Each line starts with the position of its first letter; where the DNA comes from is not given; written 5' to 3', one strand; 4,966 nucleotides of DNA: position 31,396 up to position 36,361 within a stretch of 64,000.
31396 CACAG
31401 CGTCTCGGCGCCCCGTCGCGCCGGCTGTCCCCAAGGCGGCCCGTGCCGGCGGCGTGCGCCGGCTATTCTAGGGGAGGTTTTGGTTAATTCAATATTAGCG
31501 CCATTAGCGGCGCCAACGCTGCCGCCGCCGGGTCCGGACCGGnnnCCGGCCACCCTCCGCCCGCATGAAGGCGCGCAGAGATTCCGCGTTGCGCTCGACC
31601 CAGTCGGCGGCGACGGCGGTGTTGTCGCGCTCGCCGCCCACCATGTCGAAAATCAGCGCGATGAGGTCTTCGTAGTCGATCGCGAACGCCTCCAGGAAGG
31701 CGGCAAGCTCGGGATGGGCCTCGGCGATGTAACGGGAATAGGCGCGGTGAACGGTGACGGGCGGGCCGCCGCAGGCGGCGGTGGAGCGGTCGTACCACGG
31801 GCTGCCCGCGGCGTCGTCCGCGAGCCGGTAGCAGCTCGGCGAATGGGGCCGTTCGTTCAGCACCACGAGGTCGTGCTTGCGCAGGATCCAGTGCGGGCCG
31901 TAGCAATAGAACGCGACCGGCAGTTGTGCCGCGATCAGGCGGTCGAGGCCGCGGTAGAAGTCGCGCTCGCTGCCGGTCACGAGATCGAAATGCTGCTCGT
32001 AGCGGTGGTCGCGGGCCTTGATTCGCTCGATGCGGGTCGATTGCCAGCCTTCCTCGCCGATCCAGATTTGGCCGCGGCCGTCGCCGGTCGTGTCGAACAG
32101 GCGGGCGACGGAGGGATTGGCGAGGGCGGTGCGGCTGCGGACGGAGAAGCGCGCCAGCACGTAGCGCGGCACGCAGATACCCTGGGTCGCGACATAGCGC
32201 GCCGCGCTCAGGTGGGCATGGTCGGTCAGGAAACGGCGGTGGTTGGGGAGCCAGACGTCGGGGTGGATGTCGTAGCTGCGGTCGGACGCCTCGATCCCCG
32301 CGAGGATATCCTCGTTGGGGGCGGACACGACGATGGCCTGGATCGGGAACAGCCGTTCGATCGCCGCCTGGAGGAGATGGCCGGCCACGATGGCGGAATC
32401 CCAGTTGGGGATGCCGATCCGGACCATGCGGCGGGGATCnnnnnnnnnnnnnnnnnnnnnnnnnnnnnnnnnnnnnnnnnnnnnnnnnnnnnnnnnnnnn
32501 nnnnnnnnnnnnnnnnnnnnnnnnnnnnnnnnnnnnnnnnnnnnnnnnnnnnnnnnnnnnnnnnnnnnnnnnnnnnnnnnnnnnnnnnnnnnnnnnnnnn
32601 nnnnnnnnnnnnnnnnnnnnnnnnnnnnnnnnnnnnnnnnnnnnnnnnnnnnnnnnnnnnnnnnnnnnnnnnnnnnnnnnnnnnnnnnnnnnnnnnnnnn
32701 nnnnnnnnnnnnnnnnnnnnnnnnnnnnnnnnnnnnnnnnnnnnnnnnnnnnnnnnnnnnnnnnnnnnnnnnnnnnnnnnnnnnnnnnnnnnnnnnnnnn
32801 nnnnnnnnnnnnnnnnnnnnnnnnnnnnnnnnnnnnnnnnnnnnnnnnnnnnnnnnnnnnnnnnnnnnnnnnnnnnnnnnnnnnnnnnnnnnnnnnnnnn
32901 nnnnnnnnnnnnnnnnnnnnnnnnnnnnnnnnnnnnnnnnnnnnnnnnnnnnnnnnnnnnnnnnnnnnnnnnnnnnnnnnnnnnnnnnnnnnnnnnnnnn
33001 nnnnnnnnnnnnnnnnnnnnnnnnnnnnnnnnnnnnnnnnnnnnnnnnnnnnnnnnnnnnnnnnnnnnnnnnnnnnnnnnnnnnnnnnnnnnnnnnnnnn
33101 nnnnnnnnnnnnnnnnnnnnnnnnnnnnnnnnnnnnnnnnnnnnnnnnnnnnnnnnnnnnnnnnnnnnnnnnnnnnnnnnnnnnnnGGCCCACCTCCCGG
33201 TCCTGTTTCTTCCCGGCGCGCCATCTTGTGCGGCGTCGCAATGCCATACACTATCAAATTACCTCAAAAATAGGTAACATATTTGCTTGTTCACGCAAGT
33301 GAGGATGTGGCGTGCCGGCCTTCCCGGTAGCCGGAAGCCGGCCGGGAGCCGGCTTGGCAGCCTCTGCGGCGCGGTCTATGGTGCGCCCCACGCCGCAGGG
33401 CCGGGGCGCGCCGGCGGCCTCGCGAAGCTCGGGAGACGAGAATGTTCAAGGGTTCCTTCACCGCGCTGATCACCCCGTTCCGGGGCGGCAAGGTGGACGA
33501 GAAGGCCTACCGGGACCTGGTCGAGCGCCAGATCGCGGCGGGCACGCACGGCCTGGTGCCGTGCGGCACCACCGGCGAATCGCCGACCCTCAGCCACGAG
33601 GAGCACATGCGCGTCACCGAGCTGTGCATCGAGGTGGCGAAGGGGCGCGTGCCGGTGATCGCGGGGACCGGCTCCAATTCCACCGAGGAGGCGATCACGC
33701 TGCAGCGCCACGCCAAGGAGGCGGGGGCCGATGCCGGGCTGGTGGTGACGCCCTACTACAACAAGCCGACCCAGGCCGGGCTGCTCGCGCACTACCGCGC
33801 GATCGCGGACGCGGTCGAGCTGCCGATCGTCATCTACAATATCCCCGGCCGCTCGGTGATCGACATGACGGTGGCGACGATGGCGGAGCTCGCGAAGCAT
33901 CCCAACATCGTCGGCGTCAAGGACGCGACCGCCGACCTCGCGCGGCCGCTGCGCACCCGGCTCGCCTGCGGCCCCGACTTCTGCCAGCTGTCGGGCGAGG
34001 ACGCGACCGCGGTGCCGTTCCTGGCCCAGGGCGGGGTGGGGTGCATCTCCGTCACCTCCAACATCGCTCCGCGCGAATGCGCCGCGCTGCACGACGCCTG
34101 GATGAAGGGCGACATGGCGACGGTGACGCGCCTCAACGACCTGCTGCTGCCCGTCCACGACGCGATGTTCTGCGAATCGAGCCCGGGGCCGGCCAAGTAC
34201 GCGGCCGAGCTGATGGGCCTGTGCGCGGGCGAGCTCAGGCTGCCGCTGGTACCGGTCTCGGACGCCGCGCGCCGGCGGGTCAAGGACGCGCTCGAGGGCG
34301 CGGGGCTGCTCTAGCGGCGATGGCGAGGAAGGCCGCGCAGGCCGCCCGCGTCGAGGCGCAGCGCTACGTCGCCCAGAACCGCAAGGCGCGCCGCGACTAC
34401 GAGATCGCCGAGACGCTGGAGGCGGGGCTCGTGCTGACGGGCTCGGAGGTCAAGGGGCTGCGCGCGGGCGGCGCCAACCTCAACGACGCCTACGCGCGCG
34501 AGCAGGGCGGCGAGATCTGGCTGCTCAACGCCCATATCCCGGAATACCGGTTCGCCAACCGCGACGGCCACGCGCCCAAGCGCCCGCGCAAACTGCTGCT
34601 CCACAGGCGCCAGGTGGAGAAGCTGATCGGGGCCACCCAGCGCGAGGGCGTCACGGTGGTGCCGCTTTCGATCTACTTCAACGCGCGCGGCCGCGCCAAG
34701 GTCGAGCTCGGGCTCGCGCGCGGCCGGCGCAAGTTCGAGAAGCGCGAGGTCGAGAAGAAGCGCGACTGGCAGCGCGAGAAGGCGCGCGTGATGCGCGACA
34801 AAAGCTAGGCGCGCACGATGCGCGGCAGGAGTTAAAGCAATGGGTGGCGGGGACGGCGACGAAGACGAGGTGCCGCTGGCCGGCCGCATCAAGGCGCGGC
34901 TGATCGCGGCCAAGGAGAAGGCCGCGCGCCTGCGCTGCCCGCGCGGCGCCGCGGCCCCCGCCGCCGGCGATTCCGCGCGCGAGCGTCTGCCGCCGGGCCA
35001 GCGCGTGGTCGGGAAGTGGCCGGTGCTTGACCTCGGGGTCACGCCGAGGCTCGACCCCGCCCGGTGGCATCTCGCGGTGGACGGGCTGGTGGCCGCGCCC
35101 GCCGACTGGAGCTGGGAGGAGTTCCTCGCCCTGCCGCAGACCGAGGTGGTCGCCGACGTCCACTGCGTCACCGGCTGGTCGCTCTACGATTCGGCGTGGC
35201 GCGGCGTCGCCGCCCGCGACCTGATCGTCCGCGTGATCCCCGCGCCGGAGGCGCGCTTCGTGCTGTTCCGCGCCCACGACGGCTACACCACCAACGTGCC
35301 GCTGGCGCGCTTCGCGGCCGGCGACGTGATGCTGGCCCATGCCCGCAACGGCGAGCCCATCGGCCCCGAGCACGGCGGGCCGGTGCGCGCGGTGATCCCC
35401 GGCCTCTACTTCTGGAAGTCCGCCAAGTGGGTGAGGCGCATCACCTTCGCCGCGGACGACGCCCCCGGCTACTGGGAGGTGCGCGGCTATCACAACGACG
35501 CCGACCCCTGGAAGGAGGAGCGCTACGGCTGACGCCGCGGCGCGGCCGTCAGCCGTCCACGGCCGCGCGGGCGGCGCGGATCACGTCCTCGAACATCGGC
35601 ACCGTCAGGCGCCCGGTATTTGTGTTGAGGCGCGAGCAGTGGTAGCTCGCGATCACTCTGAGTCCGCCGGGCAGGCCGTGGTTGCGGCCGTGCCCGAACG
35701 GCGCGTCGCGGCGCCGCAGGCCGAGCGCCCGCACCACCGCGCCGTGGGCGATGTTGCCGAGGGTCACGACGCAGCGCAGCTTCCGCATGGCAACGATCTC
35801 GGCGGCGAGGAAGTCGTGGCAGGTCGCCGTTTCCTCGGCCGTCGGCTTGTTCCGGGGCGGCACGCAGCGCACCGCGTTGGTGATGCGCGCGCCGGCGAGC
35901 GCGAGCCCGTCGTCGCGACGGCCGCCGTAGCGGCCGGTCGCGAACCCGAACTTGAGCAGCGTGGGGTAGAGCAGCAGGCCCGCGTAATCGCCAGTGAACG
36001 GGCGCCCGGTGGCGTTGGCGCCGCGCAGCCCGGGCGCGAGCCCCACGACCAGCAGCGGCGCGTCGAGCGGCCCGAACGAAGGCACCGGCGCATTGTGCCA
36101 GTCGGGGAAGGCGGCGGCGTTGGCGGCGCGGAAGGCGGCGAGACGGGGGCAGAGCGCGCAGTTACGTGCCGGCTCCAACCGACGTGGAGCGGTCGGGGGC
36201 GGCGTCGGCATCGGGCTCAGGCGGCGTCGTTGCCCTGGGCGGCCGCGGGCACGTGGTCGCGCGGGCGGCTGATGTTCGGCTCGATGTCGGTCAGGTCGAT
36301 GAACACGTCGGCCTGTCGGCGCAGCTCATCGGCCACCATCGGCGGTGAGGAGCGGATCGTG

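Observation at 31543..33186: Secreted trypsin-like protease fused to an OpuAC/ProX-type substrate-binding domain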

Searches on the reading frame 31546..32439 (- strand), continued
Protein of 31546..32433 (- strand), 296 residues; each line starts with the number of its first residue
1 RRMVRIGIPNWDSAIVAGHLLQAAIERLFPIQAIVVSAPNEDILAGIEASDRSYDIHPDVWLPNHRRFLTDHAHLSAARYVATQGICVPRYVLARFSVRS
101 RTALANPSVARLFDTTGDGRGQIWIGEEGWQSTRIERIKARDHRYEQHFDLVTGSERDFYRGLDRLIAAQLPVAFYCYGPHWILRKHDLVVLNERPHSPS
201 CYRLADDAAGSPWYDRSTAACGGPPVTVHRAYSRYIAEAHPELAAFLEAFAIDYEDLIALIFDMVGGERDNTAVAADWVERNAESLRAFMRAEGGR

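Call 46: find_encoding_contigs(protein=P0291, flank=5000, max_places=2)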
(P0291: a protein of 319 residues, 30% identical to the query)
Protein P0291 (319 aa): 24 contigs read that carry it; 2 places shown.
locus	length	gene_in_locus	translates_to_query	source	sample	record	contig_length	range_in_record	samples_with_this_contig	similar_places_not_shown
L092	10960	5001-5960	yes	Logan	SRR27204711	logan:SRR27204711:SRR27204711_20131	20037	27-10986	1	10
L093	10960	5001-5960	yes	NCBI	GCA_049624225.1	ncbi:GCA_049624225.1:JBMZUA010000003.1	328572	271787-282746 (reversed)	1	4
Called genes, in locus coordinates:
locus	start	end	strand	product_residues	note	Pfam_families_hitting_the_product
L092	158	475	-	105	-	-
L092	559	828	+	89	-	-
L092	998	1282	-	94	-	-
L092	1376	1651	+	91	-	-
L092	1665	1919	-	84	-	PF19883:DUF6356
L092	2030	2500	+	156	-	PF13412:HTH_24, PF08279:HTH_11 (weak), PF13404:HTH_AsnC-type, PF01037:AsnC_trans_reg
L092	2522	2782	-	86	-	PF20189:DUF6552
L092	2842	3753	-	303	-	PF00126:HTH_1, PF03466:LysR_substrate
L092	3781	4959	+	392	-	PF00291:PALP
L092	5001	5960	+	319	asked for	PF04069:OpuAC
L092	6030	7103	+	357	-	PF00005:ABC_tran, PF13304:AAA_21 (weak)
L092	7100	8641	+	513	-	PF00528:BPD_transp_1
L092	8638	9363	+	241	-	PF00561:Abhydrolase_1, PF00975:Thioesterase, PF12146:Hydrolase_4, PF12697:Abhydrolase_6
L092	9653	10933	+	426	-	PF01547:SBP_bac_1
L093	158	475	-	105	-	-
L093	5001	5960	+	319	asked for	PF04069:OpuAC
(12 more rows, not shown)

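Call 49: search_solved_structures(query=P0291, max_evalue=0.001)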
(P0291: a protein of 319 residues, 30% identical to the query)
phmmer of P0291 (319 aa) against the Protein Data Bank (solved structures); distinct sequences matched with E-value up to 0.001: 5.
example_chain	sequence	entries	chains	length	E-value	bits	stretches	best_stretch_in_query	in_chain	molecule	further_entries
1r9l_A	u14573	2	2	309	1.5e-08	37.5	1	110-317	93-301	Glycine betaine-binding periplasmic protein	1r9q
3tmg_A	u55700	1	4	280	1.2e-06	31.2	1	23-223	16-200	Glycine betaine, L-proline ABC transporter, glycine/betaine/L-proline-binding protein (Pro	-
7yle_A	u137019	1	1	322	8.8e-06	28.3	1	15-317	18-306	Glycine betaine/proline ABC transporter, periplasmic glycinebetaine/proline-binding protei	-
7ahc_A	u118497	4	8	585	0.00063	22.2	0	255-317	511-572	ABC transporter permease subunit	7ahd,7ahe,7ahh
3l6g_A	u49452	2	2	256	0.00074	22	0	254-317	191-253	Betaine ABC transporter permease and substrate binding protein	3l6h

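Call 50: search_solved_structures(query=P0254, max_evalue=0.001)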
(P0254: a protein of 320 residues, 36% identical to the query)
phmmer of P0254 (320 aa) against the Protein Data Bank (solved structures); distinct sequences matched with E-value up to 0.001: 5.
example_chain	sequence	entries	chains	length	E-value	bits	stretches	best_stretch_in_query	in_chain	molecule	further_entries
1r9l_A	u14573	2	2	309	4.9e-10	42.6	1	107-316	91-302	Glycine betaine-binding periplasmic protein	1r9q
3tmg_A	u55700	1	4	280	1.3e-05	28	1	25-221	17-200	Glycine betaine, L-proline ABC transporter, glycine/betaine/L-proline-binding protein (Pro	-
7yle_A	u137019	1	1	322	0.00012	24.9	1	19-318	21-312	Glycine betaine/proline ABC transporter, periplasmic glycinebetaine/proline-binding protei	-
4xz6_A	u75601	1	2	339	0.00032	23.5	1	18-314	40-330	Glycine betaine/proline ABC transporter, periplasmic substrate-binding protein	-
2b4l_A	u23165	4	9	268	0.00034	23.4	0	31-128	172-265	Glycine betaine-binding protein | Glycine betaine ABC transport system glycine betaine-binding protein OpuAC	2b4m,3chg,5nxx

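Call 51: find_related_loci(query=A2, collection=metagenome_contigs, flank=5000)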
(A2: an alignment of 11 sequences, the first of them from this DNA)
Query A2 (298 aa) in metagenome_contigs; peptide patterns used: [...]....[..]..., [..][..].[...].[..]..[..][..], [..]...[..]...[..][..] (x = any residue, [..] = any of these).
167 stretches matched a pattern; 1 encode a relative of the query (tblastn E <= 1e-3); 1 distinct loci.
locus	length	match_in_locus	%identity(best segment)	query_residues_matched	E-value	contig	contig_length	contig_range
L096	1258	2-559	34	111-295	2e-35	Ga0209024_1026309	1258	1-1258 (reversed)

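Call 65: find_encoding_contigs(protein=P0252, flank=4000, max_places=2)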
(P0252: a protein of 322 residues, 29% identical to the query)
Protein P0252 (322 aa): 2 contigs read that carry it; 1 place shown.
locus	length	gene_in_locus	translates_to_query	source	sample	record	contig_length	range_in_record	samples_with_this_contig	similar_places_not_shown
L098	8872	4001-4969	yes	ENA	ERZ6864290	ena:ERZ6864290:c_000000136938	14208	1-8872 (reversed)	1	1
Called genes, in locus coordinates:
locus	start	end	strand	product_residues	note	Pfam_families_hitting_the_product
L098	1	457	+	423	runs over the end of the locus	PF01946:Thi4, PF01494:FAD_binding_3 (weak), PF13738:Pyr_redox_3 (faint), PF00890:FAD_binding_2 (weak), PF01266:DAO, PF07992:Pyr_redox_2 (weak), PF12831:FAD_oxidored (faint), PF13450:NAD_binding_8 (weak)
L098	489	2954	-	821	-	PF00989:PAS (faint), PF13188:PAS_8 (faint), PF08448:PAS_4 (weak), PF13426:PAS_9 (faint), PF12860:PAS_7, PF00512:HisKA, PF02518:HATPase_c, PF00072:Response_reg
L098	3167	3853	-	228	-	PF00392:GntR, PF07729:FCD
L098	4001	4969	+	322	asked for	PF04069:OpuAC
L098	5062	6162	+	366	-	PF00005:ABC_tran, PF13304:AAA_21 (weak)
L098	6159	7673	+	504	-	PF00528:BPD_transp_1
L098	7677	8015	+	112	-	PF08734:GYD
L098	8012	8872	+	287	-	?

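Call 69: search_protein_families(library=pfam, proteins=[L086:7672-8031:+, L086:6974-7675:+, L086:4518-5303:-], max_evalue=1)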
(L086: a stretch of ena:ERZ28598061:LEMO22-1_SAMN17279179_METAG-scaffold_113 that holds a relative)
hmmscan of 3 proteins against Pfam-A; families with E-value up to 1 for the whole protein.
L086:7672-8031:+ (119 aa): 0 families

L086:6974-7675:+ (233 aa): 1 family
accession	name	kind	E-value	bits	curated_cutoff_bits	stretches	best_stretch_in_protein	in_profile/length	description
PF03734.19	YkuD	-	7.1e-21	75.7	23.4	1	88-222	3-146/146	L,D-transpeptidase catalytic domain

L086:4518-5303:- (261 aa): 2 families
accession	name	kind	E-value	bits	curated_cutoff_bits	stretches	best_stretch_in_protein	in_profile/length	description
PF13490.11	zf-HC2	-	0.00041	20.8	22.2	1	9-30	5-26/35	Putative zinc-finger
PF24433.1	DUF7556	-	0.047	13.6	27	1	26-46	36-56/56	Family of unknown function (DUF7556)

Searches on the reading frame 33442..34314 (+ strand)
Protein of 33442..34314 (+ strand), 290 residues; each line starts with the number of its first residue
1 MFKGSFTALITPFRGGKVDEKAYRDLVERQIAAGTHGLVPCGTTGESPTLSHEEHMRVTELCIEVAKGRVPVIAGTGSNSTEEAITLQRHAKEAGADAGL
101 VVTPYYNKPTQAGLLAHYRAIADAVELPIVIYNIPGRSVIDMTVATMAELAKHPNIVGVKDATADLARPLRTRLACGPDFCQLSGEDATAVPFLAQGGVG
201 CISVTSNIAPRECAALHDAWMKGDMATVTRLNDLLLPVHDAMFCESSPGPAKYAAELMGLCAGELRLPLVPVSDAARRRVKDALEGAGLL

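Call 19: search_protein_families(library=pfam, proteins=[window:33442-34314:+], max_evalue=0.00001)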
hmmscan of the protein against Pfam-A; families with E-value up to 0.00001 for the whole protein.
window:33442-34314:+ (290 aa): 1 family
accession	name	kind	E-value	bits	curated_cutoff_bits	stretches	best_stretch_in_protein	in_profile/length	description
PF00701.28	DHDPS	-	1.1e-93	313.6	22.1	1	2-285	2-287/289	Dihydrodipicolinate synthetase family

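Call 59: list_cluster_members(proteins=[window:33442-34314:+, window:35549-36211:-, window:34840-35532:+])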
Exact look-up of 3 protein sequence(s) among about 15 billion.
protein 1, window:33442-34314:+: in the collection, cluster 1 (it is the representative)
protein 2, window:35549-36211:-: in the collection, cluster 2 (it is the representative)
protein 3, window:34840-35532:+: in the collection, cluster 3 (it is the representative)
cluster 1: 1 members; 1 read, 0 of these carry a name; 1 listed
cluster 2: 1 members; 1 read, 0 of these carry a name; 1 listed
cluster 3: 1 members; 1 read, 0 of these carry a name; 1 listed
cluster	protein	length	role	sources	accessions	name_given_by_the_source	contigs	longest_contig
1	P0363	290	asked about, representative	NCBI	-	-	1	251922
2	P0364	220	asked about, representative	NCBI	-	-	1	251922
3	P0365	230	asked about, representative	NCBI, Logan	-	-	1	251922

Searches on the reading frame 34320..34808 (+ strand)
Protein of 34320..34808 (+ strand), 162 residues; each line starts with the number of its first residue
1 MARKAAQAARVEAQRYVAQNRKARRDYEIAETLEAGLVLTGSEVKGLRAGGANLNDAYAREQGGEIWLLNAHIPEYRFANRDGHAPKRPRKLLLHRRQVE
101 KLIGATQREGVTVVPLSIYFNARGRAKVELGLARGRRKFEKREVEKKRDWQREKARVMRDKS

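Call 19: search_protein_families(library=pfam, proteins=[window:34320-34808:+], max_evalue=0.00001)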
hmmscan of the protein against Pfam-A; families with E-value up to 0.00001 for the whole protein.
window:34320-34808:+ (162 aa): 1 family
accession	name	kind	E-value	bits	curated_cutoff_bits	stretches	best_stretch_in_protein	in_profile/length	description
PF01668.23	SmpB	-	3.6e-55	186.3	27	1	17-159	1-142/143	SmpB protein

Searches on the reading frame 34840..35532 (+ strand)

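Call 19: search_protein_families(library=pfam, proteins=[window:34840-35532:+], max_evalue=0.00001)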
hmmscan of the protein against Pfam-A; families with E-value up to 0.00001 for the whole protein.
window:34840-35532:+ (230 aa): 1 family
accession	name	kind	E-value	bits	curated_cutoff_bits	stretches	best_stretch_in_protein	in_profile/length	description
PF00174.25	Oxidored_molyb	-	2.7e-43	147.9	24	1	67-212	3-169/169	Oxidoreductase molybdopterin binding domain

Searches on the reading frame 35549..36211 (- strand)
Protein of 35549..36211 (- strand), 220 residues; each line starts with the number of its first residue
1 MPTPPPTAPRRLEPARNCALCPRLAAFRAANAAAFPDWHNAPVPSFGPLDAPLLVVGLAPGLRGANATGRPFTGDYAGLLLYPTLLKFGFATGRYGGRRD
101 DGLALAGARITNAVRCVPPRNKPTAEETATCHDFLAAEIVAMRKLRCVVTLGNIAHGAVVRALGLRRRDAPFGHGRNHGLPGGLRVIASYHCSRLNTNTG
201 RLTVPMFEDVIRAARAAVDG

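Call 19: search_protein_families(library=pfam, proteins=[window:35549-36211:-], max_evalue=0.00001)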
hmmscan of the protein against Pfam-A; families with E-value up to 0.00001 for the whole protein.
window:35549-36211:- (220 aa): 1 family
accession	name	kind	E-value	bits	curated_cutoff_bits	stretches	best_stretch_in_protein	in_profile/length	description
PF03167.25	UDG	-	1.7e-25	90.2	24.3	1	44-213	1-139/141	Uracil DNA glycosylase superfamily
